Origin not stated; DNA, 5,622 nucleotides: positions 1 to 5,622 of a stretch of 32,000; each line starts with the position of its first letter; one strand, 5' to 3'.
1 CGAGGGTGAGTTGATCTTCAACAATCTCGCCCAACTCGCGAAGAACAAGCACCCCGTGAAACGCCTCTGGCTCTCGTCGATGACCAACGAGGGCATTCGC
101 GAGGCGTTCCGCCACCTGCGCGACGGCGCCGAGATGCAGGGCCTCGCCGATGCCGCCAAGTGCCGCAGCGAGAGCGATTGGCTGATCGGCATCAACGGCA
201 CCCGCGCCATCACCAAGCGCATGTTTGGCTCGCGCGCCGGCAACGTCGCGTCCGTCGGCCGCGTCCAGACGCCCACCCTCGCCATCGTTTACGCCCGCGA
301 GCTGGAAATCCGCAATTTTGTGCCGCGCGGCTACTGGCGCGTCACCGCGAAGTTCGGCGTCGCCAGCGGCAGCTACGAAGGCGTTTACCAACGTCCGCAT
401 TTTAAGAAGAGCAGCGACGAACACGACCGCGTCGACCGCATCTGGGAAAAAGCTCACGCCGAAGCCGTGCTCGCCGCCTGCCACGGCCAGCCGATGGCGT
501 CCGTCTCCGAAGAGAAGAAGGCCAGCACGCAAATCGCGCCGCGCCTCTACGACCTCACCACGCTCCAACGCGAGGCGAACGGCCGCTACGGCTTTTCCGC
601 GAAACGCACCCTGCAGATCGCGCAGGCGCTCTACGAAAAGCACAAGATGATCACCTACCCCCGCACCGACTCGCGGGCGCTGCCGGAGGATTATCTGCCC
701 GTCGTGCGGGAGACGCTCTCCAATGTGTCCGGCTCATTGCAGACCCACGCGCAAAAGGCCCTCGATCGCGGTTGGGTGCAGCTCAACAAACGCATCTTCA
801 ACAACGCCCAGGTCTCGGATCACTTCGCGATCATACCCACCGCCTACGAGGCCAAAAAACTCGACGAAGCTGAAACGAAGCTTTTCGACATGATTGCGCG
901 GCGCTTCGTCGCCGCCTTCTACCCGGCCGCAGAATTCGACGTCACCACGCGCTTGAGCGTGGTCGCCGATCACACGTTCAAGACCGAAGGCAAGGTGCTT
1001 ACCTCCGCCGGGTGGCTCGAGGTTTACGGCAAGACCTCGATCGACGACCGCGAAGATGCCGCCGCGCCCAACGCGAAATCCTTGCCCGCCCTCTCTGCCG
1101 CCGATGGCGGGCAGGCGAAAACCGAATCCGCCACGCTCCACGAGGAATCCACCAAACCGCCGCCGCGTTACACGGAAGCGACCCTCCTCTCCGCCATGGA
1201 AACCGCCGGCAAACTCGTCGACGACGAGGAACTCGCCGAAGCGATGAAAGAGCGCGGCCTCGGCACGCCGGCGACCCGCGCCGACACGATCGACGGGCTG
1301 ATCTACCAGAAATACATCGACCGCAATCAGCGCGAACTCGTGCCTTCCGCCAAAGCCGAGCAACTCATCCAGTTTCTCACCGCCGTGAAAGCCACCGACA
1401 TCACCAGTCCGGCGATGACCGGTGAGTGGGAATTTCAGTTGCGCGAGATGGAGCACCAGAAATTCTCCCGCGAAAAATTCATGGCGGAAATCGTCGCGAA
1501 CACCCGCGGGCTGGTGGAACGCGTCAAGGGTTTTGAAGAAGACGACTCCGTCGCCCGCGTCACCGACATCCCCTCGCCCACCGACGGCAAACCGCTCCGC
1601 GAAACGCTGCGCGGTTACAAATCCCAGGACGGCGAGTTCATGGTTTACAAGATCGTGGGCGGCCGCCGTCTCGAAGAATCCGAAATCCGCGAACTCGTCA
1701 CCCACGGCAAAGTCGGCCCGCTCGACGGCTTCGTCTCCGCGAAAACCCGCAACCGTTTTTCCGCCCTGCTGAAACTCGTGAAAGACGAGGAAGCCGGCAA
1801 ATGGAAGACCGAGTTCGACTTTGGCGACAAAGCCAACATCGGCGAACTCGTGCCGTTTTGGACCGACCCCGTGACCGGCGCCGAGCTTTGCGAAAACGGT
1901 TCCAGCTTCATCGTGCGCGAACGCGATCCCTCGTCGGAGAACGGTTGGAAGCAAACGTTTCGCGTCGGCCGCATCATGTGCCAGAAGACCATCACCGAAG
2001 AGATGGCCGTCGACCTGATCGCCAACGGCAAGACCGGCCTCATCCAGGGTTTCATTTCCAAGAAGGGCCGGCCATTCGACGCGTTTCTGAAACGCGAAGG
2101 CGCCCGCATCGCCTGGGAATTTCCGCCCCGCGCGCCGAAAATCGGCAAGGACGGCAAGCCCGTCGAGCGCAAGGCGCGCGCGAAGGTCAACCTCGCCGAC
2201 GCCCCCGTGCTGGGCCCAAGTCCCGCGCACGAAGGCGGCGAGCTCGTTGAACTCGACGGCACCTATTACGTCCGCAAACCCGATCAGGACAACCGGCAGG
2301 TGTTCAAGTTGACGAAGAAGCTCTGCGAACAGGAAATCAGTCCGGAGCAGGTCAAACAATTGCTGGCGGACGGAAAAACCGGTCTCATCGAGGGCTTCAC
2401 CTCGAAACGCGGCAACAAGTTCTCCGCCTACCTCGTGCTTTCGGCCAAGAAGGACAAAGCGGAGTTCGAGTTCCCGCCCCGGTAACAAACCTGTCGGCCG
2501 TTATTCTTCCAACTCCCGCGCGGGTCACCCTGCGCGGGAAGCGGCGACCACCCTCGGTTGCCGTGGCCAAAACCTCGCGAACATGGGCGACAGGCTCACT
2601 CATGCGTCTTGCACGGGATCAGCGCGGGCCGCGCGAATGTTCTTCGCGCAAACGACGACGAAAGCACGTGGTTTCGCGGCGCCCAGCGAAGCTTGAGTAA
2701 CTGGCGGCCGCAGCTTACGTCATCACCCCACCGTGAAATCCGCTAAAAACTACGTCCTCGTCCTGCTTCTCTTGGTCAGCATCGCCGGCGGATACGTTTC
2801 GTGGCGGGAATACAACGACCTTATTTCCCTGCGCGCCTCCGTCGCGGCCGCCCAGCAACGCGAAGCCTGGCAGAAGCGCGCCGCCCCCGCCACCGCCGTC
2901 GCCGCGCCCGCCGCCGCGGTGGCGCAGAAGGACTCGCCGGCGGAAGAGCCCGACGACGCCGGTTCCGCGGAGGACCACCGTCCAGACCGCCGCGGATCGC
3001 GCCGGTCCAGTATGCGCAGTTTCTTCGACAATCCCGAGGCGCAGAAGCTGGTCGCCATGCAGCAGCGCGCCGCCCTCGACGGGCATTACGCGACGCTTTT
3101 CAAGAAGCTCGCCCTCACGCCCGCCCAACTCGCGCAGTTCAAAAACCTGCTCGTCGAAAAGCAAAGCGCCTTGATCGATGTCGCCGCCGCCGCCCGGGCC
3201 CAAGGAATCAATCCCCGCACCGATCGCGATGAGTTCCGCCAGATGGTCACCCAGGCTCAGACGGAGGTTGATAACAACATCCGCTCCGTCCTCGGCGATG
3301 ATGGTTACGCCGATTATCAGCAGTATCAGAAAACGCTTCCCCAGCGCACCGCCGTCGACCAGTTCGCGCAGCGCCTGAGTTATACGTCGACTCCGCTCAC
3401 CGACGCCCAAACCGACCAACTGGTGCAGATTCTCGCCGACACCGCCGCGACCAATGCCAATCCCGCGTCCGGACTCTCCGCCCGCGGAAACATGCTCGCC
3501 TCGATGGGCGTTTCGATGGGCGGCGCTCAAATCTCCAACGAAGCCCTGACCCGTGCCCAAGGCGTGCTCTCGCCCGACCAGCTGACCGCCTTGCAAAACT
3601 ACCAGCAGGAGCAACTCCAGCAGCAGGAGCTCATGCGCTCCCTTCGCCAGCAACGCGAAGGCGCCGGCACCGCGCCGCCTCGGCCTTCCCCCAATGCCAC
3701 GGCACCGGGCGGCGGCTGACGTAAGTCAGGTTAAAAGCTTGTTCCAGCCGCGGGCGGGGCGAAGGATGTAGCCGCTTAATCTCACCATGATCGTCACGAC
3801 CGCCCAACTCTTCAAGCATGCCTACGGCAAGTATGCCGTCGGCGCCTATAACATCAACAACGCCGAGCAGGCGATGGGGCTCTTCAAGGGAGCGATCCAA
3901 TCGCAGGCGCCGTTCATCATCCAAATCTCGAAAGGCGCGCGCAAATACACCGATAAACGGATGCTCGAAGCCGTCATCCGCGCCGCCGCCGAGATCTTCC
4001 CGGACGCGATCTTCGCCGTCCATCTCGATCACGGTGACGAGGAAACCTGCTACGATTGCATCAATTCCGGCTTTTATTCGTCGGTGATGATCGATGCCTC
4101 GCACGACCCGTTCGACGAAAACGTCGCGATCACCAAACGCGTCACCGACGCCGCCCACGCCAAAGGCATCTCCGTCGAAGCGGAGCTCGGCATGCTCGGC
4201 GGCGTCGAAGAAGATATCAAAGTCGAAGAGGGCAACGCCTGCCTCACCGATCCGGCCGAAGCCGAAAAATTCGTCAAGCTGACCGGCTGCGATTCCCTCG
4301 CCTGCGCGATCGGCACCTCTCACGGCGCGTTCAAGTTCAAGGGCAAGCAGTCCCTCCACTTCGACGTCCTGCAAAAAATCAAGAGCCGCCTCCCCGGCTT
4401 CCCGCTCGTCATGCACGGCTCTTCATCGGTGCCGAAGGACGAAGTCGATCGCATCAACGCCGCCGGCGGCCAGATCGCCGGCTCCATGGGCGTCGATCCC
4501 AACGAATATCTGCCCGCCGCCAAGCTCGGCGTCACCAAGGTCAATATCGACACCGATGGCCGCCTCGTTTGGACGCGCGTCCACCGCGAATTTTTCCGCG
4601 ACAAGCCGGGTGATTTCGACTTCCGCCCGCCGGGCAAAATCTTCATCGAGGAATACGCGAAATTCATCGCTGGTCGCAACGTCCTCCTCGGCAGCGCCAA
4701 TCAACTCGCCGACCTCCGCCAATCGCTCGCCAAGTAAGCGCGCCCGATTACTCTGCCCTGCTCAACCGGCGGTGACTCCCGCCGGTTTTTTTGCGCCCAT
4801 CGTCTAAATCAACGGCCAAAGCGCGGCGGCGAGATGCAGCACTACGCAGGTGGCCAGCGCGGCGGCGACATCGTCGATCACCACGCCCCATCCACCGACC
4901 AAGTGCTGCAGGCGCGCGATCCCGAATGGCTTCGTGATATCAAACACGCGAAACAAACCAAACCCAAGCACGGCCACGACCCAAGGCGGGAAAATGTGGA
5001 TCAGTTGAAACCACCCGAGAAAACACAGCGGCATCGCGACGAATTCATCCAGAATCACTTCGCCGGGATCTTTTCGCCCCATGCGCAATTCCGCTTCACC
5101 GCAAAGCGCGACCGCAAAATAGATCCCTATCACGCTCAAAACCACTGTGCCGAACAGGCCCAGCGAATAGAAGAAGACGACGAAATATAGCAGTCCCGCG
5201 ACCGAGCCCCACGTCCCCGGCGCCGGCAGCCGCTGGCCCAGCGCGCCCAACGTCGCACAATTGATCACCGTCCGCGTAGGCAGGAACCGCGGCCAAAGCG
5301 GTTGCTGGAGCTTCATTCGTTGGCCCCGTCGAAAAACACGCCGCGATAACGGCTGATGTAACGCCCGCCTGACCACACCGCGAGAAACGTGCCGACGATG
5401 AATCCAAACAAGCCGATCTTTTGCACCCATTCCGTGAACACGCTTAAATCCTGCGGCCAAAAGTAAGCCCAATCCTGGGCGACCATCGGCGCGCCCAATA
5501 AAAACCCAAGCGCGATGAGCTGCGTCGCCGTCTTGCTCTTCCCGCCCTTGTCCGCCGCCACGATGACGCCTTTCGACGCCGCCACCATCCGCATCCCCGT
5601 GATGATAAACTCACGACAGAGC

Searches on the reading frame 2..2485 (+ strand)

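Call 7: search_protein_families(library=pfam, proteins=[window:2-2485:+], max_evalue=0.001)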
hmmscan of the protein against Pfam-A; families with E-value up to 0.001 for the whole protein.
window:2-2485:+ (827 aa): 2 families
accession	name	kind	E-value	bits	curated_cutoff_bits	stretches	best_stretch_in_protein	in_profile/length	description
PF01131.25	Topoisom_bac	-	4e-116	388.8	35.1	1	45-494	3-410/411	DNA topoisomerase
PF13342.12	Toprim_Crpt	-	2.4e-56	188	32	3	768-825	4-60/60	C-terminal repeat of topoisomerase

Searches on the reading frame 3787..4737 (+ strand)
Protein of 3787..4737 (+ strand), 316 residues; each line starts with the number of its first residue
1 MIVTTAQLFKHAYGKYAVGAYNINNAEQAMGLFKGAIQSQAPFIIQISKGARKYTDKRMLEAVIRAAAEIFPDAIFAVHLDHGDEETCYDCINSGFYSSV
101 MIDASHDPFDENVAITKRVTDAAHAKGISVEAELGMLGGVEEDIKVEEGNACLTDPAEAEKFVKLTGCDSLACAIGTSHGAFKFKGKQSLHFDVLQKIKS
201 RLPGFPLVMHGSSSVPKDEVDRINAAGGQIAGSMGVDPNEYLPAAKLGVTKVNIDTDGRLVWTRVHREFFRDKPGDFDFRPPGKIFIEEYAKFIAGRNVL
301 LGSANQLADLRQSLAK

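Call 7: search_protein_families(library=pfam, proteins=[window:3787-4737:+], max_evalue=0.001)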
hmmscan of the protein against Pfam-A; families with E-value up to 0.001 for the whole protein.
window:3787-4737:+ (316 aa): 1 family
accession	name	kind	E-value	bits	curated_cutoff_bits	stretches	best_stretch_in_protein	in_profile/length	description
PF01116.26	F_bP_aldolase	-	2.4e-79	267.2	25.5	1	3-306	1-277/277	Fructose-bisphosphate aldolase class-II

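Call 24: find_homologous_proteins(query=window:3787-4737:+, max_evalue=1e-30)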
Query window:3787-4737:+ (316 aa): 8000 proteins with E <= 1e-30 among 8000 candidates; the best 120 are listed.
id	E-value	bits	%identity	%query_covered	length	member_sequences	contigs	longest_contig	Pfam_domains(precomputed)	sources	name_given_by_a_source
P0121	8.3e-199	677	94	100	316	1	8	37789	PF01116.27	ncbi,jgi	jgi:fructose-bisphosphate aldolase class II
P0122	5.9e-196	668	93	100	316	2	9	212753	PF01116.27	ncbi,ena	-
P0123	1.1e-194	664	92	100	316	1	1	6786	PF01116.27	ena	-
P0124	2.8e-194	662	92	100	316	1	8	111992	PF01116.27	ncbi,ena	-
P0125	2.9e-194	662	93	100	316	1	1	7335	PF01116.27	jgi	jgi:fructose-bisphosphate aldolase class II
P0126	3.9e-194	662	92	100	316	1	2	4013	PF01116.27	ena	-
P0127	5.0e-194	661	92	100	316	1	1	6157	PF01116.27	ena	-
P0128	5.7e-194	661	92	100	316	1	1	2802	PF01116.27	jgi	jgi:fructose-bisphosphate aldolase class II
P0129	9.5e-194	660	92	100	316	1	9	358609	PF01116.27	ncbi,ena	-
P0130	1.0e-193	660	93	100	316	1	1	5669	PF01116.27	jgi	jgi:fructose-bisphosphate aldolase class II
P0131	2.5e-193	659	92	100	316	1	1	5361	PF01116.27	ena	-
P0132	3.7e-193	659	91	100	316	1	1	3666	PF01116.27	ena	-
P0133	4.6e-193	658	92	100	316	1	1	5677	PF01116.27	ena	-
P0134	4.9e-193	658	92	100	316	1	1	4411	PF01116.27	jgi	jgi:fructose-bisphosphate aldolase class II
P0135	7.1e-193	658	92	100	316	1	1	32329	PF01116.27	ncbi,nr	ncbi:MAG: ketose-bisphosphate aldolase [Verrucomicrobia bacterium]|nr:ketose-bisphosphate aldolase [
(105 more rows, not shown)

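Call 29: find_encoding_contigs(protein=P0121, flank=10000, max_places=3)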
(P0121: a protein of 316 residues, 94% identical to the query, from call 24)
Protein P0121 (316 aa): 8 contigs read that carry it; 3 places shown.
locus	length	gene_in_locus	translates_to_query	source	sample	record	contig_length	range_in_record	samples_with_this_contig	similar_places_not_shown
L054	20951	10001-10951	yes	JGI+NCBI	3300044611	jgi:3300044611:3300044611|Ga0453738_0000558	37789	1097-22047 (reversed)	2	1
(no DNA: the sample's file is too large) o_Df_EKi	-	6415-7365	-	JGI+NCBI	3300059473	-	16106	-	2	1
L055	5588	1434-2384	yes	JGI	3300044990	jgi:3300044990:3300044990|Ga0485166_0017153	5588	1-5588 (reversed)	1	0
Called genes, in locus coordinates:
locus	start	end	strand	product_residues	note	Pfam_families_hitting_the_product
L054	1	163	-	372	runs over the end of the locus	PF02073:Peptidase_M29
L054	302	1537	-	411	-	PF02606:LpxK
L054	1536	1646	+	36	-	-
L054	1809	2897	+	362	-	PF00266:Aminotran_5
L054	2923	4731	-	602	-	-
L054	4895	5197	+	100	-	PF21983:NikA-like (weak)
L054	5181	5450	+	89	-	PF05016:ParE_toxin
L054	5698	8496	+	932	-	PF01751:Toprim, PF01131:Topoisom_bac, PF13101:DUF3945 (faint), PF13342:Toprim_Crpt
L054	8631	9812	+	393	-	-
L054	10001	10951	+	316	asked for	PF01116:F_bP_aldolase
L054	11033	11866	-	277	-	PF00378:ECH_1, PF16113:ECH_2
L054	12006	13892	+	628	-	PF02705:K_trans, PF22776:K_trans_C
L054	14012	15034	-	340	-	PF01261:AP_endonuc_2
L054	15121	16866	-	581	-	PF02776:TPP_enzyme_N, PF16582:TPP_enzyme_M_2, PF02775:TPP_enzyme_C (weak)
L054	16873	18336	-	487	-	PF00425:Chorismate_bind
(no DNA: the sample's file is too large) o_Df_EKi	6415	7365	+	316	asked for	PF01116:F_bP_aldolase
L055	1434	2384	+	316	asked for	PF01116:F_bP_aldolase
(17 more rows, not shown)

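Call 30: find_encoding_contigs(protein=P0122, flank=10000, max_places=3)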
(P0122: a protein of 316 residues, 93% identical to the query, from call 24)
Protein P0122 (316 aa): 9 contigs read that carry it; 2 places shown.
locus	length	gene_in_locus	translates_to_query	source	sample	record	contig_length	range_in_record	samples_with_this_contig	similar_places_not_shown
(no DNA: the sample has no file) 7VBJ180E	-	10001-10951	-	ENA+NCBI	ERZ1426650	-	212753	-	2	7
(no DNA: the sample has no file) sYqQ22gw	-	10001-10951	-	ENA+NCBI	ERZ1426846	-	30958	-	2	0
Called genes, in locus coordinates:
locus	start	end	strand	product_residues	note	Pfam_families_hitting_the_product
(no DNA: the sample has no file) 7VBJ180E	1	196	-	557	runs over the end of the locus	-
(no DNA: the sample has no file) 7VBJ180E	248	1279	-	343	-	PF00849:PseudoU_synth_2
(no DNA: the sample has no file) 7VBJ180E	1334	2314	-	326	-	PF00962:A_deaminase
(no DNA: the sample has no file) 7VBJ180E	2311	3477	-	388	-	PF02073:Peptidase_M29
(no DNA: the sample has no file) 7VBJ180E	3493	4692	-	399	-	PF02606:LpxK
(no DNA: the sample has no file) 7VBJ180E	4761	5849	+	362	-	PF00266:Aminotran_5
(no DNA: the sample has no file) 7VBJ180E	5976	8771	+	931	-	PF01751:Toprim, PF01131:Topoisom_bac, PF13101:DUF3945 (faint), PF13342:Toprim_Crpt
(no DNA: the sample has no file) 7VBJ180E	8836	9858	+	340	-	-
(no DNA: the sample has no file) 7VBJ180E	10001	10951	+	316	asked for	PF01116:F_bP_aldolase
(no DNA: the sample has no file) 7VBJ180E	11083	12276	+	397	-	PF00112:Peptidase_C1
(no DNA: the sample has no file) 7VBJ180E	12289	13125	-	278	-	PF00378:ECH_1, PF16113:ECH_2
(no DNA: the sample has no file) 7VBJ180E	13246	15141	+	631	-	PF02705:K_trans, PF22776:K_trans_C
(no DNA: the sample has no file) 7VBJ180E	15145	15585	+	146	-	PF13480:Acetyltransf_6 (weak), PF00583:Acetyltransf_1, PF13673:Acetyltransf_10, PF13508:Acetyltransf_7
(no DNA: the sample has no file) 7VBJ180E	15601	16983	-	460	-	PF07670:Gate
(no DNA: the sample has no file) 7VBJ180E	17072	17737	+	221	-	-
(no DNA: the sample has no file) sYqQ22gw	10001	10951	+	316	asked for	PF01116:F_bP_aldolase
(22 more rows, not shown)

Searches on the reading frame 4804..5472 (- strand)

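Call 8: search_protein_families(library=pfam, proteins=[window:4804-5472:-], max_evalue=0.001)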
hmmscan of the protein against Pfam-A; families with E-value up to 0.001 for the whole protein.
window:4804-5472:- (222 aa): 1 family
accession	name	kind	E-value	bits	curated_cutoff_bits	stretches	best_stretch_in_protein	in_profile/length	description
PF04608.18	PgpA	-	5.1e-36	124.2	28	1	73-215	3-140/141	Phosphatidylglycerophosphatase A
